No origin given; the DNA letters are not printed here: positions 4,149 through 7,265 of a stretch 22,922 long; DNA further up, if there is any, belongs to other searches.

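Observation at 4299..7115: Tail-terminator-like domain fused to an 800-aa fibre/lectin-like extension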

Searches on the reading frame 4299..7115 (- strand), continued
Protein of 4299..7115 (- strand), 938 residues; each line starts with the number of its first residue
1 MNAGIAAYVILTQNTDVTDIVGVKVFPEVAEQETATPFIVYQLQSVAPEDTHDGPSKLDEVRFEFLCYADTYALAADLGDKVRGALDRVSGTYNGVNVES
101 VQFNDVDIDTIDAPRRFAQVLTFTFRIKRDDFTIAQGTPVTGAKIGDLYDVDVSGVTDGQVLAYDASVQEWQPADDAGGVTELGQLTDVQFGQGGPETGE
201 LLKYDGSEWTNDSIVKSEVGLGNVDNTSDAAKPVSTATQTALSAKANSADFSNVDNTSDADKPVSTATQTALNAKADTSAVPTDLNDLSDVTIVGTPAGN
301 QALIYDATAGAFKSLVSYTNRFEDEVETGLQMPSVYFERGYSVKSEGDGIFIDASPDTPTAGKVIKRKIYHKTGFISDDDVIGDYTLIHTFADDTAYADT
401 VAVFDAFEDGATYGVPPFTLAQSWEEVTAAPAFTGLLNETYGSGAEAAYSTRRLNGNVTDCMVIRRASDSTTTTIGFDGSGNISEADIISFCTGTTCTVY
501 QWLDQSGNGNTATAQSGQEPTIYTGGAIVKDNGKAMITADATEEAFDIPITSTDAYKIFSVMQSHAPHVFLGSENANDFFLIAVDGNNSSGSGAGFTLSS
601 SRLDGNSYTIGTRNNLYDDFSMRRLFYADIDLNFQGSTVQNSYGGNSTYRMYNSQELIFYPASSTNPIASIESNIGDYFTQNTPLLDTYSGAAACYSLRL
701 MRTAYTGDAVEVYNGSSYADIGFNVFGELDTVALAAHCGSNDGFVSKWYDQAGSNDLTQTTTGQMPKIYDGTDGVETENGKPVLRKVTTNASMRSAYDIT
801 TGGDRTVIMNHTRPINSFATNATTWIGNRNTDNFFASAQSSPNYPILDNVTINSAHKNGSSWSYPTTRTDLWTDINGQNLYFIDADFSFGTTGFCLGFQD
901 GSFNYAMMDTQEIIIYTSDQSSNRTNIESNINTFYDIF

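Call 18: find_encoding_contigs(protein=P0077, flank=10000, max_places=2)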
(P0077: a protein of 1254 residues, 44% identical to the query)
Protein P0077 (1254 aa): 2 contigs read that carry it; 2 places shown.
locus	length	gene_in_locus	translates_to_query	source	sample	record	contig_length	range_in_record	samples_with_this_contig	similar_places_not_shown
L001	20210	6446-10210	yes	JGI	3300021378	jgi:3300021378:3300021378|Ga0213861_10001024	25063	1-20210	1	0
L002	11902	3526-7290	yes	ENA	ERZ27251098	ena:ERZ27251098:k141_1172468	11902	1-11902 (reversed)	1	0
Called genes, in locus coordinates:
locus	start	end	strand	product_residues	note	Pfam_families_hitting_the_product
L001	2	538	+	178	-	?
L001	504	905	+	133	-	PF05766:NinG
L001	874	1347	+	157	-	-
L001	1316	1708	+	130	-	-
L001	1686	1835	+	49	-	-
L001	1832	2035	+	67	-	-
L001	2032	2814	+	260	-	PF00145:DNA_methylase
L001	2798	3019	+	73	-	-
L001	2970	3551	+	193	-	PF02195:ParB_N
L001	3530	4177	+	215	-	PF25680:Mom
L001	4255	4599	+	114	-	-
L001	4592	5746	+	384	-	PF03237:Terminase_6N, PF04466:Terminase_3, PF17288:Terminase_3C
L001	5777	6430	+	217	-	-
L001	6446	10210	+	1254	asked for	PF09206:ArabFuran-catal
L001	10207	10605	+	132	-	-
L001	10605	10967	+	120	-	-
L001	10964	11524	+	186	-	-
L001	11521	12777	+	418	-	-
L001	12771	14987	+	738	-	-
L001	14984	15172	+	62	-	-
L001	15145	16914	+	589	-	-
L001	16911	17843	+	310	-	PF14550:Peptidase_S78_2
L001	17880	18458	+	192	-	-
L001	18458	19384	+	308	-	-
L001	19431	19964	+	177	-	-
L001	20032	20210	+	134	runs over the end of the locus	-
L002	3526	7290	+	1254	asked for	PF09206:ArabFuran-catal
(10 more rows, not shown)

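Call 19: find_encoding_contigs(protein=P0036, flank=10000, max_places=2)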
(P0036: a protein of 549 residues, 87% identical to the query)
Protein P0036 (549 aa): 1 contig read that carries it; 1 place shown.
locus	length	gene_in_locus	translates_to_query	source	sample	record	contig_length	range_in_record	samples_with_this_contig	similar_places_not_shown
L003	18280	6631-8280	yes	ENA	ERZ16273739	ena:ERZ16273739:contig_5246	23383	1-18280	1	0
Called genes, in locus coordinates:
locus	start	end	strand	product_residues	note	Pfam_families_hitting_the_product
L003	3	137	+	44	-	?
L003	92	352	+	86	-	PF05119:Terminase_4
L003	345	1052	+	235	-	PF03237:Terminase_6N (faint), PF03354:TerL_ATPase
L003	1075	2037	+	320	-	PF20441:TerL_nuclease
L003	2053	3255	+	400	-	PF04860:Phage_portal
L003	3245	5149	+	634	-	PF04586:Peptidase_S78, PF05065:Phage_capsid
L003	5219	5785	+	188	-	PF05135:Phage_connect_1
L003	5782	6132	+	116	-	PF05521:Phage_HCP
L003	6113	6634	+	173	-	-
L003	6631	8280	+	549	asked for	PF11367:Tail_completion_gp17, PF09206:ArabFuran-catal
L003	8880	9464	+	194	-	-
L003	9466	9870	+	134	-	-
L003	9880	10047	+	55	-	-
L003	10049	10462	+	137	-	PF06199:Phage_tail_2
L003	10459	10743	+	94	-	-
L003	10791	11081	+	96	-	PF09550:Phage_TAC_6 (weak)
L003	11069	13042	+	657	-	PF20155:TMP_3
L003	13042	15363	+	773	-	-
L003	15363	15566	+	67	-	-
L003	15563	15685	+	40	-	-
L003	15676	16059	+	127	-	PF08291:Peptidase_M15_3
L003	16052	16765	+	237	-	PF00149:Metallophos (weak)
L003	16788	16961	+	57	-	-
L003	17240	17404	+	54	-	-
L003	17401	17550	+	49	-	-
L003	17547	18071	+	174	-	PF08800:BT4734-like_N (weak)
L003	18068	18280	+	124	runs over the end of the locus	-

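Call 28: search_solved_structures(query=A1, max_evalue=1, show_alignments=2)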
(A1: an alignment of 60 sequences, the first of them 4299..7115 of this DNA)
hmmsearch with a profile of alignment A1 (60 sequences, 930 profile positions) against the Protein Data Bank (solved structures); distinct sequences matched with E-value up to 1: 4.
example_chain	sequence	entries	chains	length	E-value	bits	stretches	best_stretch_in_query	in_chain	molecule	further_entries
6sxr_A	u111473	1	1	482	2e-10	42.7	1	422-492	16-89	Alpha-L-arabinofuranosidase B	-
1wd3_A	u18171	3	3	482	2e-10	42.7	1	422-492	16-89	alpha-L-arabinofuranosidase B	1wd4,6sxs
2d43_A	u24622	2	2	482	2e-10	42.7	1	422-492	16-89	alpha-L-arabinofuranosidase B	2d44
6sxt_A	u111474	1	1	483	2e-10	42.7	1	422-492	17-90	Alpha-L-arabinofuranosidase B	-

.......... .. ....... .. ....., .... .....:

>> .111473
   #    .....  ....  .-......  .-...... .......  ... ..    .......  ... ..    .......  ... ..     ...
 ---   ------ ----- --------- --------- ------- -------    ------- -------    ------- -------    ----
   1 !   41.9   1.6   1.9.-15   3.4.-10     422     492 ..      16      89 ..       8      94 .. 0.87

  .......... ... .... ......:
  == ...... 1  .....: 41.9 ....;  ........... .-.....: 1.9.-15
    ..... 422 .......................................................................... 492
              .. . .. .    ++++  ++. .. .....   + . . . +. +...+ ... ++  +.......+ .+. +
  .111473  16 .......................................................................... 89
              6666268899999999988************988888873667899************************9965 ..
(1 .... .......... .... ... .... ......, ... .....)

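Call 32: search_protein_families(library=phrogs, proteins=[L001:5777-6430:+, L001:10605-10967:+, L001:10964-11524:+, L001:11521-12777:+, L001:12771-14987:+, L001:15145-16914:+, L001:16911-17843:+, L001:17880-18458:+, L001:18458-19384:+, L001:19431-19964:+], max_evalue=0.01)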
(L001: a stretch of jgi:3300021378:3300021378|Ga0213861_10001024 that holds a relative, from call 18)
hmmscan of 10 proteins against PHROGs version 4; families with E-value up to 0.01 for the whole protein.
L001:5777-6430:+ (217 aa): 1 family
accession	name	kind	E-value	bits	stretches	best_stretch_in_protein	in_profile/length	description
phrog_32199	-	unknown function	6.7e-13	50.2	1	1-162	1-158/175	-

L001:10605-10967:+ (120 aa): 0 families

L001:10964-11524:+ (186 aa): 2 families
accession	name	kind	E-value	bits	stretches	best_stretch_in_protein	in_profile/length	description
phrog_29822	-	unknown function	1.4e-14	56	1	7-165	6-153/162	-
phrog_5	-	connector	1.8e-05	25.7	1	3-176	114-213/239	tail completion or Neck1 protein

L001:11521-12777:+ (418 aa): 0 families

L001:12771-14987:+ (738 aa): 1 family
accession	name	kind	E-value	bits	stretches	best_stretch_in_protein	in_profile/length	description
phrog_38559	-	unknown function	1e-10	41.6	1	9-127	14-132/754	-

L001:15145-16914:+ (589 aa): 6 families
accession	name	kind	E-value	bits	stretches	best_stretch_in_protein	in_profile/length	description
phrog_21537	-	head and packaging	1e-20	75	1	67-525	138-597/682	virion structural protein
phrog_3336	-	tail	1.8e-10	41.1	1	81-532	406-961/1051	tail length tape measure protein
phrog_32985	-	unknown function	3.5e-10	40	2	55-345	67-361/686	-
phrog_9483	-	tail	2e-09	37.6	1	102-542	316-605/657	tail length tape measure protein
phrog_1506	-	tail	1.7e-08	34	1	226-518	876-1169/1269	tail length tape measure protein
phrog_1538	-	tail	1.2e-05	25.2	0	189-522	302-705/811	tail length tape measure protein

L001:16911-17843:+ (310 aa): 7 families
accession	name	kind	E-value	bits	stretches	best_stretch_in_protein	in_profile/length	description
phrog_24921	-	unknown function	4.1e-47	162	1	13-236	12-232/349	-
phrog_1530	-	other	4.3e-16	60.2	1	34-164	231-348/379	DNA methyltransferase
phrog_3017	-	head and packaging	2.7e-13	50.9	1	17-185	10-172/402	head maturation protease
phrog_15223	-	other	1.8e-11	45.3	1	39-177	3-126/199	protease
phrog_34096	-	head and packaging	1.9e-10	41.1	1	43-177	127-249/412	head maturation protease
phrog_2859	-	unknown function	1.5e-09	37.4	1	195-286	164-263/740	-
phrog_33677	-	head and packaging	3.3e-05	24.1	1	111-164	209-263/564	head maturation protease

L001:17880-18458:+ (192 aa): 2 families
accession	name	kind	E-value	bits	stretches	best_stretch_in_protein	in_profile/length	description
phrog_24921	-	unknown function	5.4e-05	23.4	1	29-168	222-346/349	-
phrog_33547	-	unknown function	0.00027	21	1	64-136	230-304/357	-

L001:18458-19384:+ (308 aa): 2 families
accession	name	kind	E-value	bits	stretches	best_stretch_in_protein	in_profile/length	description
phrog_11320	-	unknown function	3.3e-24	86.3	1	10-266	10-268/324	-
phrog_1623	-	head and packaging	2.4e-06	28.1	1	70-304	85-300/305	virion structural protein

L001:19431-19964:+ (177 aa): 1 family
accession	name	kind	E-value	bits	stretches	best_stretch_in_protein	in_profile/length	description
phrog_19091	-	unknown function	8.7e-29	101.4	1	2-168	2-163/181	-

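Call 38: find_related_loci(query=A1, collection=viral_contigs, flank=10000)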
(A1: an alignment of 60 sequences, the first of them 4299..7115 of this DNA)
Query A1 (938 aa) in viral_contigs; peptide patterns used: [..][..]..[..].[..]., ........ (x = any residue, [..] = any of these).
396 stretches matched a pattern; 379 encode a relative of the query (tblastn E <= 1e-3); the best 80 are kept; 80 distinct loci.
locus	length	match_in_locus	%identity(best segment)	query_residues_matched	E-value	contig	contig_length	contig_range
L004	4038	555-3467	68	1-938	0e+0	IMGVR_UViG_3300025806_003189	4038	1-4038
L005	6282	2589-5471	69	1-938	0e+0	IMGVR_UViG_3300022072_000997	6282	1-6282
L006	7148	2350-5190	69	1-937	0e+0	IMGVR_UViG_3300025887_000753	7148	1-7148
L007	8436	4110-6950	67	1-938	0e+0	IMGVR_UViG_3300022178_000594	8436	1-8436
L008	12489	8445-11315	66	1-938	0e+0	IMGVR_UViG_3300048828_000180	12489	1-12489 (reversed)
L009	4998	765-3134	73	1-935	0e+0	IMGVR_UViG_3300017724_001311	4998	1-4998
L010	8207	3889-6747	64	1-938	0e+0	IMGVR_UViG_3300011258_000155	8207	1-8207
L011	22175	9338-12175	65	1-937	0e+0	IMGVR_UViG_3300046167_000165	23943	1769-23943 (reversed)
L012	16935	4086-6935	66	1-938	0e+0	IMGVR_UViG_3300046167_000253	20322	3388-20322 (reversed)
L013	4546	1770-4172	72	1-784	0e+0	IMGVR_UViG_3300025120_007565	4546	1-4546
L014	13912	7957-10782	64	1-938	0e+0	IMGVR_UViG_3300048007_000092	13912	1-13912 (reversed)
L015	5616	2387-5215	61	1-938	0e+0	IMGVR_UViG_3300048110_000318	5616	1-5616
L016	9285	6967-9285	73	1-935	0e+0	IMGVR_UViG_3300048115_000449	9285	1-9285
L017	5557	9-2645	64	77-938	0e+0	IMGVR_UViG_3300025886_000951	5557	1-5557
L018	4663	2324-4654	71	1-771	0e+0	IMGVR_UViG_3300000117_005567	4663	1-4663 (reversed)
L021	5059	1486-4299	58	1-938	0e+0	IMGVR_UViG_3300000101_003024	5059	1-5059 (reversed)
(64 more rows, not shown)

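Call 42: predict_structure(alignment_id=A1)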
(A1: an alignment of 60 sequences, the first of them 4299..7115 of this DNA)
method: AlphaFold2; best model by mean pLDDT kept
length: 938 residues; sequences in the alignment: 60
mean_pLDDT: 60.6   pTM: 0.37
mean pLDDT of the five models: 60.6, 59.9, 57.5, 57.2, 56.0
residues with pLDDT >= 90: 52; 70-90: 284; 50-70: 242; < 50: 360
segments of 3 or more residues with pLDDT < 50: 47-56, 131-143, 177-183, 188-206, 208-272, 274-282, 317-319, 430-433, 439-443, 565-625, 627-648, 665-693, 801-804, 816-891, 902-904, 924-938
pLDDT, mean of each block of 10 residues (from residue 1): 79 88 77 75 62 49 85 84 82 75 74 64 73 39 51 55 62 52 47 42 46 40 35 39 40 40 42 47 53 55 63 57 75 81 78 85 83 84 88 85 79 71 80 52 61 76 91 85 83 89 79 78 80 63 54 57 50 42 39 34 39 37 46 35 39 64 50 41 33 59 73 94 73 85 89 73 84 74 67 60 51 49 45 42 30 30 32 34 44 53 53 60 49 36
secondary structure, 60 per line:
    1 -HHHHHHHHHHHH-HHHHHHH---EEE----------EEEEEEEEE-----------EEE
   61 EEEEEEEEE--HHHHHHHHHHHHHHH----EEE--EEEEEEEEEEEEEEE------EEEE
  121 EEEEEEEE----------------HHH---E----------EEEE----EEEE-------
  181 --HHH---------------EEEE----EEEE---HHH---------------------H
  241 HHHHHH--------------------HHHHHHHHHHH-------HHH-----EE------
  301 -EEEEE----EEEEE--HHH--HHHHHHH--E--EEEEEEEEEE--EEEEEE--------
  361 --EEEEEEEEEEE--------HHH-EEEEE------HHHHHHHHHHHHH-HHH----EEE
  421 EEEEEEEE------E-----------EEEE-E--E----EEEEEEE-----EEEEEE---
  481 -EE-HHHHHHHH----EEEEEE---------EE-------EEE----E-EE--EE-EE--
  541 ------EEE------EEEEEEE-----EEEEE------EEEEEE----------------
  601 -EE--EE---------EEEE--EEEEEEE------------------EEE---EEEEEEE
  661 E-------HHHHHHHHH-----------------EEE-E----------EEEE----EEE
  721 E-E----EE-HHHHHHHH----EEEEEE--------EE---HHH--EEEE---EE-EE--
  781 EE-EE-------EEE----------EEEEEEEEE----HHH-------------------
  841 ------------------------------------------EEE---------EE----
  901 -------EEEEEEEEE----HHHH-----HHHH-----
elements in order (helices of 4 or more, strands of 3 or more residues): H2-13 H15-21 E25-27 E38-46 E58-69 H72-86 E91-93 E96-110 E117-128 E162-165 E170-173 E201-204 E209-212 H240-246 H267-277 E302-306 E311-315 H323-329 E335-344 E347-352 E363-373 E386-390 H397-409 E418-428 E447-450 E460-466 E472-477 H485-492 E497-502 E521-523 E547-549 E556-562 E568-572 E579-584 E617-620 E623-629 E648-650 E654-661 H669-677 E695-697 E710-713 E718-721 H731-738 E743-748 E767-770 E793-795 E806-814 E883-885 E908-916 H921-924 H930-933
